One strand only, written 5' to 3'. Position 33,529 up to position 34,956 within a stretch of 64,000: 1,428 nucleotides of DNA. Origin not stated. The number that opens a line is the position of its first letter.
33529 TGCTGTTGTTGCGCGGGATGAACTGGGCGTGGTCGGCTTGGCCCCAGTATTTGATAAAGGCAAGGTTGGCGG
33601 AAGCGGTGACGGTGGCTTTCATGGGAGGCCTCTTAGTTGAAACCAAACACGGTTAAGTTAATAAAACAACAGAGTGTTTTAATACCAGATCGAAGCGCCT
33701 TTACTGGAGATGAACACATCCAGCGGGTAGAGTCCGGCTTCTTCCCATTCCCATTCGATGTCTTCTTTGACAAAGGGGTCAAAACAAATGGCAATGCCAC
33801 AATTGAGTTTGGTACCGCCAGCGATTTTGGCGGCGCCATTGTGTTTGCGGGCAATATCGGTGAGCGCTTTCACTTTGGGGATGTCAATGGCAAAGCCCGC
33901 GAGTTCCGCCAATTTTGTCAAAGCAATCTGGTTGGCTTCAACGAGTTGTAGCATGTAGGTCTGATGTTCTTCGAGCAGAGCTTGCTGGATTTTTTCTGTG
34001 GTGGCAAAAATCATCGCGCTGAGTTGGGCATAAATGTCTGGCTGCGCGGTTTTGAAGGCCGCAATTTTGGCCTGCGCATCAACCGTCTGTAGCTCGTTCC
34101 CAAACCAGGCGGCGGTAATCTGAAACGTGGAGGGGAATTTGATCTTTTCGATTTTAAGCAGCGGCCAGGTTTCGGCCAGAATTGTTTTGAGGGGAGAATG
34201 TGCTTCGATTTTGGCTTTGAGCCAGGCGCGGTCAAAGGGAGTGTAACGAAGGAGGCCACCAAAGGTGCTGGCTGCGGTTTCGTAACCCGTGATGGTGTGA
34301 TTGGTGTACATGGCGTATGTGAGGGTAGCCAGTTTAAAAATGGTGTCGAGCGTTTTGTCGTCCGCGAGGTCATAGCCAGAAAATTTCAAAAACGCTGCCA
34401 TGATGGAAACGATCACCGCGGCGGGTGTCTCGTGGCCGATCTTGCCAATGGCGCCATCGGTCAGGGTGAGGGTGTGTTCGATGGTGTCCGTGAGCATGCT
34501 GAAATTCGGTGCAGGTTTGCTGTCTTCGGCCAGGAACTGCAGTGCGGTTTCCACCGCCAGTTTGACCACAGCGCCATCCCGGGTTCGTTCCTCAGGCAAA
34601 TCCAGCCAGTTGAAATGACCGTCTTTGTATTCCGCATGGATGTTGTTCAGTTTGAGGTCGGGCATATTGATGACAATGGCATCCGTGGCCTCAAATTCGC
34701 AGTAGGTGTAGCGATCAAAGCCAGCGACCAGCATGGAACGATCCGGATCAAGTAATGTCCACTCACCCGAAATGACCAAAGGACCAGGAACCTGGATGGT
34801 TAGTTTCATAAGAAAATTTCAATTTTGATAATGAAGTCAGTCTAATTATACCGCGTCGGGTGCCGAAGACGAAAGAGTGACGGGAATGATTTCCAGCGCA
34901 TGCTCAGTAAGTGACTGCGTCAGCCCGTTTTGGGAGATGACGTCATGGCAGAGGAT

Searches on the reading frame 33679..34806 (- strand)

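Call 24: search_protein_families(library=pfam, proteins=[window:33679-34806:-], max_evalue=0.001)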
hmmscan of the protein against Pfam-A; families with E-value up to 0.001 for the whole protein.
window:33679-34806:- (375 aa): 0 families

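Call 77: search_protein_families(library=ncbifam, proteins=[window:33679-34806:-], max_evalue=0.001)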
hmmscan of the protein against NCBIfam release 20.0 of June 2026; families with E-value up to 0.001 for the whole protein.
window:33679-34806:- (375 aa): 2 families
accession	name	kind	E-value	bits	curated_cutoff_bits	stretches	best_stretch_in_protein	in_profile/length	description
TIGR01220.1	Pmev_kin_Gr_pos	equivalog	8.2e-43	146.8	165.7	1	4-367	3-355/358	phosphomevalonate kinase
TIGR00549.1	mevalon_kin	equivalog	0.00023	20.8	163.05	1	126-331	96-267/276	mevalonate kinase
